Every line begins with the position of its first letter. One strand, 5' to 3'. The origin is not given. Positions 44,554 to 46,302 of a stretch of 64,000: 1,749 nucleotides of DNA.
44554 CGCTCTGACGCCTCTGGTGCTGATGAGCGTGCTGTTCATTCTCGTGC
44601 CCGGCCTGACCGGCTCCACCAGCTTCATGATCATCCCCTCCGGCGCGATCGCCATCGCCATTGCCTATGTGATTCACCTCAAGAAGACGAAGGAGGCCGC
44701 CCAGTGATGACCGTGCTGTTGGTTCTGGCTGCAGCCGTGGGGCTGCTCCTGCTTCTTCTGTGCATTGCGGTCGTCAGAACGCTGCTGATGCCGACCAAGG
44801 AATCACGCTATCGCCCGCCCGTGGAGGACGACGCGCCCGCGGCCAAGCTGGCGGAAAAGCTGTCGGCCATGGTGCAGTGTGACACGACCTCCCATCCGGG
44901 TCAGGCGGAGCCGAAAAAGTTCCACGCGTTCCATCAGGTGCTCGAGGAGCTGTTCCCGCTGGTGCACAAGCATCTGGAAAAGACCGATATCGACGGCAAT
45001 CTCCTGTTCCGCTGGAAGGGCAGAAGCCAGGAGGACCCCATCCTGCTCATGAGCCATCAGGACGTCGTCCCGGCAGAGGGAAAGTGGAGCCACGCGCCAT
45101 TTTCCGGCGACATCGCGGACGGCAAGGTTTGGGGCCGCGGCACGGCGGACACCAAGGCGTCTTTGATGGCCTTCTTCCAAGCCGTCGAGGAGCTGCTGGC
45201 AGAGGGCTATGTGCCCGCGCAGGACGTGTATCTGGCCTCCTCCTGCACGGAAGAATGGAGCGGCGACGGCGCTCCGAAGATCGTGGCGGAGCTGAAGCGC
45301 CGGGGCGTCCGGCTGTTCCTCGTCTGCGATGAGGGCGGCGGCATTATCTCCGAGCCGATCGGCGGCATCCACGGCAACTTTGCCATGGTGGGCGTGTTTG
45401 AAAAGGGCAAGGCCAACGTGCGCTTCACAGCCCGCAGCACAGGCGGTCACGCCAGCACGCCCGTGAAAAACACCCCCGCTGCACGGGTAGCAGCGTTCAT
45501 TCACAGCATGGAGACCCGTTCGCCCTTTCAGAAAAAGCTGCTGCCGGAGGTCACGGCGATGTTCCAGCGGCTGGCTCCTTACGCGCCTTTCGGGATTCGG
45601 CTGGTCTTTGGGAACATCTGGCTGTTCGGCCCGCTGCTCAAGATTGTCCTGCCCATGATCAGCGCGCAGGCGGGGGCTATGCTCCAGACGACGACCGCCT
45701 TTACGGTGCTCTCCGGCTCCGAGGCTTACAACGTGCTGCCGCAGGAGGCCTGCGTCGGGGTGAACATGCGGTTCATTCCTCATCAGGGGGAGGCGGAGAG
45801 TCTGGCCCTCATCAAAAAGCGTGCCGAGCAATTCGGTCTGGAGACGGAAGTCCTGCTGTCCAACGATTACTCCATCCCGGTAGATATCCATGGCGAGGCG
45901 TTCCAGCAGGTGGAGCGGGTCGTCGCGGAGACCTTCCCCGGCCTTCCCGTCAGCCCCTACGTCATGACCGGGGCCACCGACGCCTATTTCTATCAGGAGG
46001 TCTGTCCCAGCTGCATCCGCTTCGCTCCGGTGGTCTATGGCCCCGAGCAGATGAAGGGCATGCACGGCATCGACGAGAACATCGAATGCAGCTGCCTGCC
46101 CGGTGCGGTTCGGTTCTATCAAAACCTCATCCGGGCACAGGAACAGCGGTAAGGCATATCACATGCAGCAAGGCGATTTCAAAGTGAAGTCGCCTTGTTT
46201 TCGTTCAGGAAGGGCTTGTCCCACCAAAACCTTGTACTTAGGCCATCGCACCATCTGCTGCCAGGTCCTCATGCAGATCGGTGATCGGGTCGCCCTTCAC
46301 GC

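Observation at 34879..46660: Spore-coat gene cotJC is split by an 11.2-kb element and is restored exactly by deletion across an 8-bp repeat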

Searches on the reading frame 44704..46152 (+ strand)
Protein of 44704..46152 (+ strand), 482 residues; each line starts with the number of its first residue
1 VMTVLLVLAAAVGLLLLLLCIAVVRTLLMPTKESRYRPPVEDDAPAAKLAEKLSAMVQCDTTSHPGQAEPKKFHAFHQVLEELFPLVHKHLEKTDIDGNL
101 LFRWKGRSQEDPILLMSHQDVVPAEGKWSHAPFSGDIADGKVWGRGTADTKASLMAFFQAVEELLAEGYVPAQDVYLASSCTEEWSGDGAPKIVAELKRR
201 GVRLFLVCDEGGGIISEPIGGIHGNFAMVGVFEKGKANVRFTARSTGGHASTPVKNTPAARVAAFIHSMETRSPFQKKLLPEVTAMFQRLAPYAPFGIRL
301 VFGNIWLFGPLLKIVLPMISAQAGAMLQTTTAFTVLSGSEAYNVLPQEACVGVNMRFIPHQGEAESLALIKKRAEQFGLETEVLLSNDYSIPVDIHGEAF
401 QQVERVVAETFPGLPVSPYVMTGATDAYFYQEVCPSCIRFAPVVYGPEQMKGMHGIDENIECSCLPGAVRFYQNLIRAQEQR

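Call 7: search_protein_families(library=pfam, proteins=[window:44704-46152:+], max_evalue=0.001)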
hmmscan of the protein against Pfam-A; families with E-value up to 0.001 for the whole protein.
window:44704-46152:+ (482 aa): 2 families
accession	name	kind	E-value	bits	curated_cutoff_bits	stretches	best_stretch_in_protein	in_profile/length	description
PF01546.33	Peptidase_M20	-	2.2e-31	109.8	24.6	1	114-477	1-205/206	Peptidase family M20/M25/M40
PF07687.19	M20_dimer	-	6.2e-07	29.8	21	1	233-379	3-104/107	Peptidase dimerisation domain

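Call 8: search_protein_families(library=ncbifam, proteins=[window:44704-46152:+], max_evalue=0.001)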
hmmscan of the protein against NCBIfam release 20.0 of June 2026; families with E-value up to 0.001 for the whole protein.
window:44704-46152:+ (482 aa): 44 families (the best 25 are shown)
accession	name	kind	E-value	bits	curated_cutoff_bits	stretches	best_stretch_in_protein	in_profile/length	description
NF006112.0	PRK08262.1-3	equivalog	6.6e-79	265.8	510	1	12-479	12-489/492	M20 family peptidase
NF006113.0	PRK08262.1-4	equivalog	1.6e-78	264.7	503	1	6-479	19-505/510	M20 family peptidase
NF006111.0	PRK08262.1-1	equivalog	6.1e-75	252.8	825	1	38-478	44-490/493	M20 family peptidase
NF006596.0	PRK09133.1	subfamily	4.6e-51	173.8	349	1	32-478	22-469/474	hypothetical protein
NF005913.0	PRK07906.1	subfamily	2.6e-44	151.6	382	1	44-476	12-439/442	hypothetical protein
TIGR01910.1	DapE-ArgE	subfamily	1.8e-34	119.5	217.6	2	53-259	4-201/373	ArgE/DapE family deacylase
NF006399.0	PRK08651.1-2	equivalog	1.1e-29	103.7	381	2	48-281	5-226/405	succinyl-diaminopimelate desuccinylase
NF009557.0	PRK13009.1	equivalog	4.2e-27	95.3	284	2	90-270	39-216/377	succinyl-diaminopimelate desuccinylase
NF006365.0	PRK08588.1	subfamily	2.5e-26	92.9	289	1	111-477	64-378/383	succinyl-diaminopimelate desuccinylase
NF005710.0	PRK07522.1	subfamily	1.5e-25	90.2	412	1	51-266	12-212/391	acetylornithine deacetylase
TIGR01880.1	Ac-peptdase-euk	subfamily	8.2e-24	84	338.6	1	84-271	45-228/401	N-acyl-aliphatic-L-amino acid amidohydrolase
TIGR01892.1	AcOrn-deacetyl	equivalog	1.1e-20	74.1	297.7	1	97-264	45-197/365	acetylornithine deacetylase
TIGR01246.1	dapE_proteo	equivalog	2.8e-20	72.6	361.8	2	101-202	49-150/370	succinyl-diaminopimelate desuccinylase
NF005306.0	PRK06837.1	subfamily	4.2e-19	68.7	376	1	112-190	99-179/427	ArgE/DapE family deacylase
NF010589.0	PRK13983.1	equivalog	8.5e-18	64.5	333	1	63-265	32-234/409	M20 family metallo-hydrolase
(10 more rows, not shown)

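Call 55: find_homologous_proteins(query=window:44704-46152:+, max_evalue=1e-50)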
Query window:44704-46152:+ (482 aa): 3931 proteins with E <= 1e-50 among 8000 candidates; the best 120 are listed.
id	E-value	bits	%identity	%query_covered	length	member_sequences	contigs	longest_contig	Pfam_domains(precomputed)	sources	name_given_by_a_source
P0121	0.0e+0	1089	99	100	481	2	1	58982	PF01546.34,PF07687.20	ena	-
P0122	0.0e+0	1014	92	100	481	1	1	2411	PF01546.34,PF04389.23,PF07687.20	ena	-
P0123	0.0e+0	1012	91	100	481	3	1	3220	PF01546.34,PF04389.23,PF07687.20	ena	-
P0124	8.2e-296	999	90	100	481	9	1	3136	PF01546.34,PF07687.20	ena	-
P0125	6.1e-294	993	90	95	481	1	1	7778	PF01546.34,PF07687.20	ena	-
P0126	3.8e-291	984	88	100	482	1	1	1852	PF01546.34,PF04389.23,PF07687.20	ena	-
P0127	1.5e-290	982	88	100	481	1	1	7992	PF01546.34,PF04389.23,PF07687.20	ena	-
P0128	6.0e-289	977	89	100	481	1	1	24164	PF01546.34,PF04389.23,PF07687.20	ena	-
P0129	2.9e-284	961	87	100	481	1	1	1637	PF01546.34,PF07687.20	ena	-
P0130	3.6e-284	961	87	100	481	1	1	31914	PF01546.34,PF04389.23,PF07687.20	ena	-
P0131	2.6e-283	958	87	100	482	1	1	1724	PF01546.34,PF07687.20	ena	-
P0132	1.8e-282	955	86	98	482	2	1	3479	PF01546.34,PF07687.20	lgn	-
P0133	2.7e-280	948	86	100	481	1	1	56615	PF01546.34,PF04389.23,PF07687.20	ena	-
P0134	2.8e-279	945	85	99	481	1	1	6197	PF01546.34,PF07687.20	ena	-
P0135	4.3e-247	839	76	100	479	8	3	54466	PF01546.34,PF07687.20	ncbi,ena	-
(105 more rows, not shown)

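Call 56: find_encoding_contigs(protein=P0121, flank=10000, max_places=3)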
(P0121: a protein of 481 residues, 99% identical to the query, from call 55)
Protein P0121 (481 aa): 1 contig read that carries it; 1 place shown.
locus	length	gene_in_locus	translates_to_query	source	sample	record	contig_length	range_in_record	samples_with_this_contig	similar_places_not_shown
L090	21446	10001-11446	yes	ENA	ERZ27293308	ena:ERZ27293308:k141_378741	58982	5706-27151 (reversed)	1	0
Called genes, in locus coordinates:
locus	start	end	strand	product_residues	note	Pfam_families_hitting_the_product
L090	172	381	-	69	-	PF05067:Mn_catalase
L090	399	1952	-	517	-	PF00239:Resolvase, PF07508:Recombinase, PF13408:Zn_ribbon_recom, PF14287:DUF4368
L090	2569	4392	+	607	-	PF01966:HD (weak)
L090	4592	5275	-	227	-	PF00756:Esterase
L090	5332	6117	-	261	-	PF02535:Zip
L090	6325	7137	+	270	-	PF13263:PHP_C (faint)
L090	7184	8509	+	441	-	PF13487:HD_5, PF01966:HD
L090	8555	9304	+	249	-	PF16481:DUF5058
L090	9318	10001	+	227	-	-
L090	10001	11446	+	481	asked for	PF01546:Peptidase_M20, PF07687:M20_dimer (weak)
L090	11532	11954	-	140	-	PF05067:Mn_catalase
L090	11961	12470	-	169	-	PF12652:CotJB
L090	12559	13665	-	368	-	PF27675:YCF81_N, PF01850:PIN (weak), PF01938:TRAM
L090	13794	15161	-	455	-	PF18073:Zn_ribbon_LapB, PF00154:RecA_N, PF13481:AAA_25, PF03796:DnaB_C, PF06745:ATPase, PF23442:DUF7125, PF13541:ChlI, PF05362:Lon_C, +2 more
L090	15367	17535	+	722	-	PF01547:SBP_bac_1 (weak)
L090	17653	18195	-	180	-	PF02915:Rubrerythrin, PF21349:RUBY_RBDX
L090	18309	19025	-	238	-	-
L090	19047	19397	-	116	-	-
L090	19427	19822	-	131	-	PF01042:Ribonuc_L-PSP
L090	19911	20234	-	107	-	PF12650:DUF3784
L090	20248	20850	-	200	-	PF04167:DUF402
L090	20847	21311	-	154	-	PF00293:NUDIX, PF22327:Nudt16-like (weak)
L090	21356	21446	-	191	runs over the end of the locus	PF04191:PEMT, PF04140:ICMT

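Call 57: find_encoding_contigs(protein=P0128, flank=10000, max_places=3)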
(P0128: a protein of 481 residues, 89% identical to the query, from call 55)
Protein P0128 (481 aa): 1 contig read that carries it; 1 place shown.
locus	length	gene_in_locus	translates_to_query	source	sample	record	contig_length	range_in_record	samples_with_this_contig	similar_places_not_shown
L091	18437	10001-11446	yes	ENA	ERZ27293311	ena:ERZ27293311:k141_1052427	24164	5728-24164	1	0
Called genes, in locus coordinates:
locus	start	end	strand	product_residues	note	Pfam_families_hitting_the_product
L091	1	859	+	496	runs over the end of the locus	PF01336:tRNA_anti-codon, PF00152:tRNA-synt_2, PF01409:tRNA-synt_2d (faint)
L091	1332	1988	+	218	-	-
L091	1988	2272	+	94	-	PF07876:Dabb (weak)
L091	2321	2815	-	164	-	-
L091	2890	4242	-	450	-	PF04055:Radical_SAM, PF13353:Fer4_12, PF13186:SPASM (weak)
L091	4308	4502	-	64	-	PF13165:SCIFF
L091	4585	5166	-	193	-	PF02195:ParB_N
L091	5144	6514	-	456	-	PF01507:PAPS_reduct, PF11922:DUF3440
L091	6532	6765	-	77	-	PF13487:HD_5 (weak)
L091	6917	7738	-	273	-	PF13263:PHP_C (faint)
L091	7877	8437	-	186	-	PF02834:LigT_PEase (faint), PF13563:2_5_RNA_ligase2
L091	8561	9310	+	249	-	PF16481:DUF5058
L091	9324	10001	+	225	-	-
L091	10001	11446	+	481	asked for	PF04389:Peptidase_M28 (faint), PF01546:Peptidase_M20, PF07687:M20_dimer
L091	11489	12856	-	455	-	PF18073:Zn_ribbon_LapB, PF00154:RecA_N, PF13481:AAA_25, PF03796:DnaB_C, PF06745:ATPase, PF23442:DUF7125, PF13541:ChlI, PF05362:Lon_C, +2 more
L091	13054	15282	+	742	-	PF01547:SBP_bac_1, PF13416:SBP_bac_8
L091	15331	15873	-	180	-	PF02915:Rubrerythrin, PF21349:RUBY_RBDX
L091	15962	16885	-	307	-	PF06347:SH3_4 (faint), PF08239:SH3_3, PF14627:DUF4453 (faint), PF07653:SH3_2 (faint), PF08239:SH3_3 (weak)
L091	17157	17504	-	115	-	-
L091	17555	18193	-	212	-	-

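Call 58: find_encoding_contigs(protein=P0130, flank=10000, max_places=3)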
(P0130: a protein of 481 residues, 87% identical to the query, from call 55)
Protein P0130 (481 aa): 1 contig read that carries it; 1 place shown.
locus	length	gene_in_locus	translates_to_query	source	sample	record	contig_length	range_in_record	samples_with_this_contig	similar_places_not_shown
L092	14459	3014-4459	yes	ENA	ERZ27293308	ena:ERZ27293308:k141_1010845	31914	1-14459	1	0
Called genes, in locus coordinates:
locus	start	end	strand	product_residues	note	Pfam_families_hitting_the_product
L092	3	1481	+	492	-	?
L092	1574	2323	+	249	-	PF16481:DUF5058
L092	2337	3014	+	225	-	-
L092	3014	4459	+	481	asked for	PF04389:Peptidase_M28 (weak), PF01546:Peptidase_M20, PF07687:M20_dimer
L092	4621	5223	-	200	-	PF05067:Mn_catalase, PF02915:Rubrerythrin (faint)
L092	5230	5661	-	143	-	PF12652:CotJB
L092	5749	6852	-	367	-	PF27675:YCF81_N, PF01850:PIN (weak), PF01938:TRAM (weak)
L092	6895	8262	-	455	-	PF18073:Zn_ribbon_LapB, PF00154:RecA_N (weak), PF13481:AAA_25, PF03796:DnaB_C, PF06745:ATPase, PF23442:DUF7125, PF13541:ChlI, PF05362:Lon_C, +2 more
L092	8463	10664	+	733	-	-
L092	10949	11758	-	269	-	PF12833:HTH_18, PF00165:HTH_AraC (weak), PF00990:GGDEF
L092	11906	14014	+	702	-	PF00069:Pkinase, PF07714:PK_Tyr_Ser-Thr, PF08239:SH3_3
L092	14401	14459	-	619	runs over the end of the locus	PF00664:ABC_membrane, PF00005:ABC_tran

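Call 75: find_encoding_contigs(protein=P0125, flank=10000, max_places=2)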
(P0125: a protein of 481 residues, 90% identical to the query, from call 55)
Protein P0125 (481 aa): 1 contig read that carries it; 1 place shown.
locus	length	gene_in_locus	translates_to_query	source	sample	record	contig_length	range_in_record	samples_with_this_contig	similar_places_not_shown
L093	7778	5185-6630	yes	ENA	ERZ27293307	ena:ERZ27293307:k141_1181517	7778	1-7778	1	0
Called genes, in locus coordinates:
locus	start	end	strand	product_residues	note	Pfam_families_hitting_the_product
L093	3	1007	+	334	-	?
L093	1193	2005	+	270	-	PF13263:PHP_C (faint)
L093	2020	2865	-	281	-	PF00892:EamA (faint), PF00893:Multi_Drug_Res (faint)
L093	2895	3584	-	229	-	PF00756:Esterase (weak)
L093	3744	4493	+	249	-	PF16481:DUF5058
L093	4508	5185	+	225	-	-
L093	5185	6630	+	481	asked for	PF01546:Peptidase_M20, PF07687:M20_dimer (weak)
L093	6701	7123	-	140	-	PF05067:Mn_catalase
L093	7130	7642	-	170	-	PF12652:CotJB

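Call 76: find_encoding_contigs(protein=P0123, flank=10000, max_places=3)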
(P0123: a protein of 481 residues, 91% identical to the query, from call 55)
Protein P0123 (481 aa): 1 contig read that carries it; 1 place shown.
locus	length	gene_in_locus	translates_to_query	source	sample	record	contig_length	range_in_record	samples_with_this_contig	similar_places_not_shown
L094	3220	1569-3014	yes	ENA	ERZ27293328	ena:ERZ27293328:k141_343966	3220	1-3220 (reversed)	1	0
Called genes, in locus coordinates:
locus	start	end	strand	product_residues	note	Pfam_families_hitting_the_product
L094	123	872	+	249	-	PF16481:DUF5058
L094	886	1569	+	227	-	-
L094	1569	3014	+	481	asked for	PF04389:Peptidase_M28 (weak), PF01546:Peptidase_M20, PF07687:M20_dimer (weak)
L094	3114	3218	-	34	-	?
